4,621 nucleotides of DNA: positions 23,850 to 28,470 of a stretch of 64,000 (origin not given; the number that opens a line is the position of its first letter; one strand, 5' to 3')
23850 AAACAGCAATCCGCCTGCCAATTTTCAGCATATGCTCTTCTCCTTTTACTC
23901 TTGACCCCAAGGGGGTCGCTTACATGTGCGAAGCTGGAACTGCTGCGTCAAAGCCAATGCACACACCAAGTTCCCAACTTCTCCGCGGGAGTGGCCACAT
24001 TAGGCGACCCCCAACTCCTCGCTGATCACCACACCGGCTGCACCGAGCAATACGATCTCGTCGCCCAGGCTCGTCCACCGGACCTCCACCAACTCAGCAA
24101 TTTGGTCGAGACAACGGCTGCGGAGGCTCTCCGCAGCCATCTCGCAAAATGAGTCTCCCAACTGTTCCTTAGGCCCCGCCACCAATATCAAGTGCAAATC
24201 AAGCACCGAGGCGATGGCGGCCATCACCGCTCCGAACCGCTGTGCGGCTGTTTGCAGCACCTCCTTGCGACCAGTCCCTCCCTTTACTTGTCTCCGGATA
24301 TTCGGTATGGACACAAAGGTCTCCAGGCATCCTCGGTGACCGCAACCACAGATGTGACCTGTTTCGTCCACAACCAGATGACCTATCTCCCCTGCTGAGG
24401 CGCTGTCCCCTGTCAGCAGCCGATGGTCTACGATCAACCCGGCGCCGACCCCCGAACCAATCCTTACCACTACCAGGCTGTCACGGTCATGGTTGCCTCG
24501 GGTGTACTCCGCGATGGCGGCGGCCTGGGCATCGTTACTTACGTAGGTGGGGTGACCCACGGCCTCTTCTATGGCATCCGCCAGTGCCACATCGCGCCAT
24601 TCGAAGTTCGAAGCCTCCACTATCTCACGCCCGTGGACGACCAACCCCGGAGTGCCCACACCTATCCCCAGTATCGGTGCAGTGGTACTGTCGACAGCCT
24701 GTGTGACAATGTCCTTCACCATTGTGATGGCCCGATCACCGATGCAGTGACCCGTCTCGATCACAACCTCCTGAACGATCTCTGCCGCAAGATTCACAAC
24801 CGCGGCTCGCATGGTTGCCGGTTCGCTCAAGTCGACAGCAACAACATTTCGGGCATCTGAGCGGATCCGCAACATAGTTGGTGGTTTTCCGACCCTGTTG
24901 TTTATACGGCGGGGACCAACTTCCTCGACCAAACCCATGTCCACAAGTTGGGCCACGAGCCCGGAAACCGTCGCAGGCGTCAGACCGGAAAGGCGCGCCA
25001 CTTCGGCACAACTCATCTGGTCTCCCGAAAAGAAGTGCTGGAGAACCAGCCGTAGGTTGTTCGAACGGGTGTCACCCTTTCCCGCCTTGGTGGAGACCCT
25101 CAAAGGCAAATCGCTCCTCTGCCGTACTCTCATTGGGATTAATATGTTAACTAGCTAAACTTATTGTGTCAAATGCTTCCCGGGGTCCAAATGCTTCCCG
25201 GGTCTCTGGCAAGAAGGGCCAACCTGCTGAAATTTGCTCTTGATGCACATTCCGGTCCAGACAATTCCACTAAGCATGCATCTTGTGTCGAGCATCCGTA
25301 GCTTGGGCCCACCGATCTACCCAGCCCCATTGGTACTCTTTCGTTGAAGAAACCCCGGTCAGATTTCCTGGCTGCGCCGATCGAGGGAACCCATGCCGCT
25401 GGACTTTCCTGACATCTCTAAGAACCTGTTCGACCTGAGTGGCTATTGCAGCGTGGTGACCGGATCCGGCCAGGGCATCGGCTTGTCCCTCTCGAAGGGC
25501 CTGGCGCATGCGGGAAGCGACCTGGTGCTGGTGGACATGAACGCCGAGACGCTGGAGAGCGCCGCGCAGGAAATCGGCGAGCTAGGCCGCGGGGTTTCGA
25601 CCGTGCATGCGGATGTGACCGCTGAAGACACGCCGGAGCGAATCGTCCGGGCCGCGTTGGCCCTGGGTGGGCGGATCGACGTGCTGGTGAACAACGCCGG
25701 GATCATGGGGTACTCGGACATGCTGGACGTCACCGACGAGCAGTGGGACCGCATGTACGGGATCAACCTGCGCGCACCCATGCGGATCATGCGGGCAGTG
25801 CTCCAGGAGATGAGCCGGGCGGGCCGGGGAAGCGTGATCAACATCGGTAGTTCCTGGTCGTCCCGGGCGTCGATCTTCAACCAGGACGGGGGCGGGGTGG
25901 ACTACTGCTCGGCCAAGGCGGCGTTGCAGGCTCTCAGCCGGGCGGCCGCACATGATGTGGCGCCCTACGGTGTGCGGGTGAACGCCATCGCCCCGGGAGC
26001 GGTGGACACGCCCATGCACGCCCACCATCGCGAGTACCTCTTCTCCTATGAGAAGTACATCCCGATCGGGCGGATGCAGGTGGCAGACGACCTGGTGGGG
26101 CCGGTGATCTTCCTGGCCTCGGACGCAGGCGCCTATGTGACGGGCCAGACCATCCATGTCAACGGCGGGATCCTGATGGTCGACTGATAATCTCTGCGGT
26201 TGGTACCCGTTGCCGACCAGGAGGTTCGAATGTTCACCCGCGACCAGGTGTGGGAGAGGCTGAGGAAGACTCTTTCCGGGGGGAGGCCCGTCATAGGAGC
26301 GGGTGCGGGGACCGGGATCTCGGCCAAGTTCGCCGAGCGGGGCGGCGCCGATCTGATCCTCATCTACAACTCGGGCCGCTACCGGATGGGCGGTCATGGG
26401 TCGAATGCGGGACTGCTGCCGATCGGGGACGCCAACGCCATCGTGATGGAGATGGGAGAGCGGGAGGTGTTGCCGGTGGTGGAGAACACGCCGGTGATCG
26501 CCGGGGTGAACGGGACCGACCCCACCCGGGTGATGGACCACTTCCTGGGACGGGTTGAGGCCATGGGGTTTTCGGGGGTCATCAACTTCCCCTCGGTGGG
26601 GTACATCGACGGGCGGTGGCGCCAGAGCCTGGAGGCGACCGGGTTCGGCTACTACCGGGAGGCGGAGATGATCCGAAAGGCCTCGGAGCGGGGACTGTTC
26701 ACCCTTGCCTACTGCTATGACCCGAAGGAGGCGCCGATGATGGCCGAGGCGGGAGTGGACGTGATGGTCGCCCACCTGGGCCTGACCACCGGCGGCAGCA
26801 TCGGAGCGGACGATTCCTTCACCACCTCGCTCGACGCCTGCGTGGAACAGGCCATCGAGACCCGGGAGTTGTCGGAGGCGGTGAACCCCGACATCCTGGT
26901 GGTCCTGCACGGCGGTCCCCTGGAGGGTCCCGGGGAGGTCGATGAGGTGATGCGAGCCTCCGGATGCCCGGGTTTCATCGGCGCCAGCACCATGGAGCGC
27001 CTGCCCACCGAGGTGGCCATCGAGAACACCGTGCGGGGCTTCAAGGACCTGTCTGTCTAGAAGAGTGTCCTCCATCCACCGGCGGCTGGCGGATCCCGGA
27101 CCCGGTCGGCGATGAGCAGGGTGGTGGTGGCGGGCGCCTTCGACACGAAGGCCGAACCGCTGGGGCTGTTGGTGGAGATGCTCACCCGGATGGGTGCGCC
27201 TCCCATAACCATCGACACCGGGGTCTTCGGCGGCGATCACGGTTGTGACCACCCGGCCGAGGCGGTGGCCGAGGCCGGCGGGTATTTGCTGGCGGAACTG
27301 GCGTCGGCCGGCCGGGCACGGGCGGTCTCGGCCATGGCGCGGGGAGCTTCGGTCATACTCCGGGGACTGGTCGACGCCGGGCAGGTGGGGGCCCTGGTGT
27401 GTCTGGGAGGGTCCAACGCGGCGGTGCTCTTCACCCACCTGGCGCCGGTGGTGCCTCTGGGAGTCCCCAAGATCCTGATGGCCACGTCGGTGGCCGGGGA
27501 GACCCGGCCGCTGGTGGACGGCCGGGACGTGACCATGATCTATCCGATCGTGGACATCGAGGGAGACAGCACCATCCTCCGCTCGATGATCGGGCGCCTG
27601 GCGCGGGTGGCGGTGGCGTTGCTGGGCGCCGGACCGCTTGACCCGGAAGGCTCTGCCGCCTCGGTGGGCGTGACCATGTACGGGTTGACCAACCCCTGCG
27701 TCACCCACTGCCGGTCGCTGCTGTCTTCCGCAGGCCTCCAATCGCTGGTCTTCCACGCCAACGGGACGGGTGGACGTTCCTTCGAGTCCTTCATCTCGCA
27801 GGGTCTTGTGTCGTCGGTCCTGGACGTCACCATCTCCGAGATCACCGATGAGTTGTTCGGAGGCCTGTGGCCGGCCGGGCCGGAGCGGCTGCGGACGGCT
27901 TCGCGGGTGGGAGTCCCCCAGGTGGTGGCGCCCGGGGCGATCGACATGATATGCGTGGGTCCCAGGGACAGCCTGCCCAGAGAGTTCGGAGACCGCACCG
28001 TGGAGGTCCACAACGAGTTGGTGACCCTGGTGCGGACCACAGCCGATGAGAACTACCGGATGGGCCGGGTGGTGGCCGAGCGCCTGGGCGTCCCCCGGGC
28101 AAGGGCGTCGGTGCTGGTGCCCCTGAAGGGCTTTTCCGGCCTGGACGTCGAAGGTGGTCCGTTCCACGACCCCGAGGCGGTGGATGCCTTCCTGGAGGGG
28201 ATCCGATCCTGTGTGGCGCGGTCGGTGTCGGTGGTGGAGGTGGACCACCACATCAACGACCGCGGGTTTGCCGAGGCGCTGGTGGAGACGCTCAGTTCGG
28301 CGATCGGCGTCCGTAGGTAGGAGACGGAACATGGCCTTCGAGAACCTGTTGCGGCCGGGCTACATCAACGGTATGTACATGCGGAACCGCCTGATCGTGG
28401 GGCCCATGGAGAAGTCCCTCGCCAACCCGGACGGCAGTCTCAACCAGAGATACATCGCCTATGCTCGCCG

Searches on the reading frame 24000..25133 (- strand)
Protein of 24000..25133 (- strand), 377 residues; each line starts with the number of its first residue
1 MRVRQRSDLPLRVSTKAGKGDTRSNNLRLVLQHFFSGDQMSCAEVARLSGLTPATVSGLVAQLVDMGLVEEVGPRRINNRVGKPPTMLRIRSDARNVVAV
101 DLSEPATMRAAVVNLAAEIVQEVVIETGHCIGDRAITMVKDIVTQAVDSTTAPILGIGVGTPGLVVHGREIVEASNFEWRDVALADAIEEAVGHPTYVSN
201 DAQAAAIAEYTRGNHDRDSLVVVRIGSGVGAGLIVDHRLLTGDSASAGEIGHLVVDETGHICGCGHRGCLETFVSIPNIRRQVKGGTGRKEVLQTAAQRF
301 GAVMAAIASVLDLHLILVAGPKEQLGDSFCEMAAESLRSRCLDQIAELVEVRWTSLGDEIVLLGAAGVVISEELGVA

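Call 7: search_protein_families(library=pfam, proteins=[window:24000-25133:-])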
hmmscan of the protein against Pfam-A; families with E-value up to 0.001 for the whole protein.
window:24000-25133:- (377 aa): 4 families
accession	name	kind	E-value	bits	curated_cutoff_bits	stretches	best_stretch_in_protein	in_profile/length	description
PF00480.26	ROK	-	7.8e-40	137.7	22.9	1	108-369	11-291/294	ROK family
PF09339.16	HTH_IclR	-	4.6e-07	30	22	1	30-71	8-50/52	IclR helix-turn-helix domain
PF12802.13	MarR_2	-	0.00017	22.2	27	1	39-72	20-53/61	MarR family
PF13412.12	HTH_24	-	0.00076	19.5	21.9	0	36-70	14-48/48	Winged helix-turn-helix DNA-binding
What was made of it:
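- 24000..25133 (-): Upstream ROK-family regulator with an N-terminal winged HTH (NagC/Mlc-like). PF00480 E 7.8e-40 plus an HTH (call 7).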

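Call 8: search_protein_families(library=ncbifam, proteins=[window:24000-25133:-])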
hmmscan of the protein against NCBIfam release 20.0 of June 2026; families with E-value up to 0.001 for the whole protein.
window:24000-25133:- (377 aa): 13 families
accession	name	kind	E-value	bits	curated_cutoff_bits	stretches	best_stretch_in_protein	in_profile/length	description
TIGR00744.1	ROK_glcA_fam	subfamily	4.7e-36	124.7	260.35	1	99-284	2-191/318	ROK family glucokinase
NF049930.1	TransRegMlc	equivalog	5.3e-36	124.8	530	1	39-284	30-278/405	sugar metabolism global transcriptional regulator Mlc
NF047937.1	TransRegNagC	equivalog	8.4e-33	114.1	650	1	40-285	26-273/399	DNA-binding transcriptional regulator NagC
NF003461.0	PRK05082.1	subfamily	4.5e-28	98.5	283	1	98-285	4-189/291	N-acetylmannosamine kinase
NF047821.1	NactlManKinNanK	equivalog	3.8e-24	85.7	450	1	97-285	3-189/288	N-acetylmannosamine kinase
NF007251.0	PRK09698.1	equivalog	2.6e-22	79.5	253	1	97-284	8-198/304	allose kinase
NF045551.1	GK_Pyrobac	equivalog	7.7e-18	64.8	500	1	109-290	13-184/294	ATP-dependent glucokinase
NF009835.0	PRK13310.1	equivalog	1.7e-14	53.9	380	1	112-275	16-190/303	N-acetylglucosamine kinase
NF007108.0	PRK09557.1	equivalog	8.2e-14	51.6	443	1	133-278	38-193/303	fructokinase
NF042998.1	bglucokin_BglK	equivalog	2.9e-10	39.9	550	1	107-259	12-162/291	beta-glucoside kinase BglK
NF045942.1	PolPhglucPhase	equivalog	1.4e-09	38.1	250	1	107-258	11-159/242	polyphosphate--glucose phosphotransferase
NF045550.1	FrctkaseScrK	equivalog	4.2e-09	36.3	400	1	172-291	79-204/293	fructokinase ScrK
NF009836.0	PRK13311.1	equivalog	1.5e-07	30.9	551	1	144-275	47-190/256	N-acetyl-D-glucosamine kinase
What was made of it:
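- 24000..25133 (-): NagC and Mlc models match below cut-off (call 8).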

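Call 23: find_encoding_contigs(protein=window:24000-25133:-, flank=10000, max_places=5)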
Protein window:24000-25133:- (377 aa): no gene with exactly this product is on record in the collection.

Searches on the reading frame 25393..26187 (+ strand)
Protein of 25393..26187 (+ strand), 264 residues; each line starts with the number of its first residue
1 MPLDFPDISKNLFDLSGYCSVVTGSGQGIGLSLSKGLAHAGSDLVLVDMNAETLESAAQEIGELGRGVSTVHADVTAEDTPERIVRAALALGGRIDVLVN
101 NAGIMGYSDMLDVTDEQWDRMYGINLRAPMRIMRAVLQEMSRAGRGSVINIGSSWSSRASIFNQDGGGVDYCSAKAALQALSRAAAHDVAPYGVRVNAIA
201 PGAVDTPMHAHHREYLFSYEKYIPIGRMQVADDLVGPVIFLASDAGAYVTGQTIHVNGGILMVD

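Call 8: search_protein_families(library=ncbifam, proteins=[window:25393-26187:+])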
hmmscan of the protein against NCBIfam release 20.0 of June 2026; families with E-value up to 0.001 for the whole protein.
window:25393-26187:+ (264 aa): 233 families (the best 25 are shown)
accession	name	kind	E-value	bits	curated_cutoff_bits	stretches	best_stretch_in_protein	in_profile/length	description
NF005559.1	PRK07231.1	subfamily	5e-58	196.5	215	1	15-261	2-248/249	glucose 1-dehydrogenase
NF004198.0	PRK05653.1-3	equivalog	4.5e-54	183.5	296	1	16-262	6-248/248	3-oxoacyl-ACP reductase FabG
TIGR01830.1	3oxo_ACP_reduc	equivalog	1.4e-53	182.1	297.75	1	21-260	2-238/239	3-oxoacyl-[acyl-carrier-protein] reductase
NF004197.0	PRK05653.1-1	equivalog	5.9e-52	176.8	332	1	15-262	5-248/249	3-oxoacyl-ACP reductase FabG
NF009466.0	PRK12826.1-2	subfamily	1.2e-51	175.5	222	1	20-261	6-245/248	3-oxoacyl-ACP reductase FabG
NF005711.0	PRK07523.1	subfamily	5.2e-51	173.7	413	1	9-261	2-252/255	SDR family oxidoreductase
NF052558.1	MBtsdlDhBudC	equivalog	5.3e-50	170.3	270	1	20-260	6-241/250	meso-2,3-butanediol dehydrogenase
NF005472.0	PRK07067.1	equivalog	5.5e-50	170.3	338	1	15-262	4-256/257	L-iditol 2-dehydrogenase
NF006070.0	PRK08213.1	subfamily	6.8e-50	170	279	1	10-261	5-257/259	gluconate 5-dehydrogenase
NF009464.0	PRK12824.1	subfamily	2e-49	168.5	269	1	20-262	5-244/245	3-oxoacyl-ACP reductase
NF004774.0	PRK06114.1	equivalog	5.5e-49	166.8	360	1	7-260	6-259/262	SDR family oxidoreductase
NF005390.0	PRK06935.1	equivalog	1.3e-48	165.6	369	1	8-261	6-256/258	2-dehydro-3-deoxy-D-gluconate 5-dehydrogenase KduD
NF004778.0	PRK06124.1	equivalog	3e-48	164.4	303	1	11-261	5-253/256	SDR family oxidoreductase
TIGR01832.1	kduD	equivalog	7.1e-48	163.3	338.85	1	13-261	1-246/248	2-dehydro-3-deoxy-D-gluconate 5-dehydrogenase KduD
NF004791.0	PRK06138.1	equivalog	1.7e-47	161.9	312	1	14-261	2-250/252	SDR family oxidoreductase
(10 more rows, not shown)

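Call 9: search_protein_families(library=pfam, proteins=[window:25393-26187:+])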
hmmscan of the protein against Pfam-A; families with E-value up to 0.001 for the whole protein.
window:25393-26187:+ (264 aa): 3 families
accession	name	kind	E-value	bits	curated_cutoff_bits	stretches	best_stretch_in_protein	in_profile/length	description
PF13561.12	adh_short_C2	-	1.5e-54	185.5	27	1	27-260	6-235/236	Enoyl-(Acyl carrier protein) reductase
PF00106.31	adh_short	-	1.3e-51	175.3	26.6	1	21-213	4-191/195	short chain dehydrogenase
PF08659.16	KR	-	8.9e-10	39.2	22.6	1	21-185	4-163/180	KR domain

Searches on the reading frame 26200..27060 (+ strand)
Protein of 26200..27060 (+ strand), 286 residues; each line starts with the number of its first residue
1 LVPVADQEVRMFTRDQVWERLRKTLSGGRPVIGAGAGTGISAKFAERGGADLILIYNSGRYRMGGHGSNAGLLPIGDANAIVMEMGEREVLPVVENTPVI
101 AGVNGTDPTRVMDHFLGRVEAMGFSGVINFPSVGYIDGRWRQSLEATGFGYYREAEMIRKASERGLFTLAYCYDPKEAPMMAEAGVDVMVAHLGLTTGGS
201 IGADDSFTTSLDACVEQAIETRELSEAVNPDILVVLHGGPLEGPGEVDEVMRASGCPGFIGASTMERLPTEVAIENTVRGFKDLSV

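Call 8: search_protein_families(library=ncbifam, proteins=[window:26200-27060:+])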
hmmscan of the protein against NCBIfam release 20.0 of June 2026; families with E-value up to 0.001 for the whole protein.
window:26200-27060:+ (286 aa): 0 families

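Call 9: search_protein_families(library=pfam, proteins=[window:26200-27060:+])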
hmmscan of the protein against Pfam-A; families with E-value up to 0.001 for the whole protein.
window:26200-27060:+ (286 aa): 1 family
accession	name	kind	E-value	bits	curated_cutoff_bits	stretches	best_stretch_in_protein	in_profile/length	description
PF09370.16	PEP_hydrolase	-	4.8e-110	367.4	33.8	1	17-283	2-266/267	Phosphoenolpyruvate hydrolase-like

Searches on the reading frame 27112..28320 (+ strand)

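Call 8: search_protein_families(library=ncbifam, proteins=[window:27112-28320:+])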
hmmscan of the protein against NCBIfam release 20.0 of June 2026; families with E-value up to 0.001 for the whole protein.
window:27112-28320:+ (402 aa): 4 families
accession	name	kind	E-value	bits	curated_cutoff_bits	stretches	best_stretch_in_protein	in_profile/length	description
NF002674.0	PRK02399.1-2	subfamily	1.2e-111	373.4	335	1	1-399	2-402/410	hypothetical protein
NF002673.0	PRK02399.1-1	equivalog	3e-89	299.8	520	1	2-396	3-397/404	hypothetical protein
NF002676.0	PRK02399.1-4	equivalog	1.7e-82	277.5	556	1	3-394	6-400/415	hypothetical protein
NF002675.0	PRK02399.1-3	equivalog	1.2e-73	248.2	648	1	1-394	1-392/398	hypothetical protein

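Call 9: search_protein_families(library=pfam, proteins=[window:27112-28320:+])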
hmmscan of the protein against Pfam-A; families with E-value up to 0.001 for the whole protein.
window:27112-28320:+ (402 aa): 2 families
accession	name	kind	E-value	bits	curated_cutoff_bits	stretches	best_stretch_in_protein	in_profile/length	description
PF23189.1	UPF0261_C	-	2.1e-75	253.2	27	1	184-396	3-216/218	Uncharacterised protein family (UPF0261) C-terminal domain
PF06792.17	UPF0261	-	1.8e-30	106.6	27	1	3-168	2-168/176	Uncharacterised protein family (UPF0261) N-terminal domain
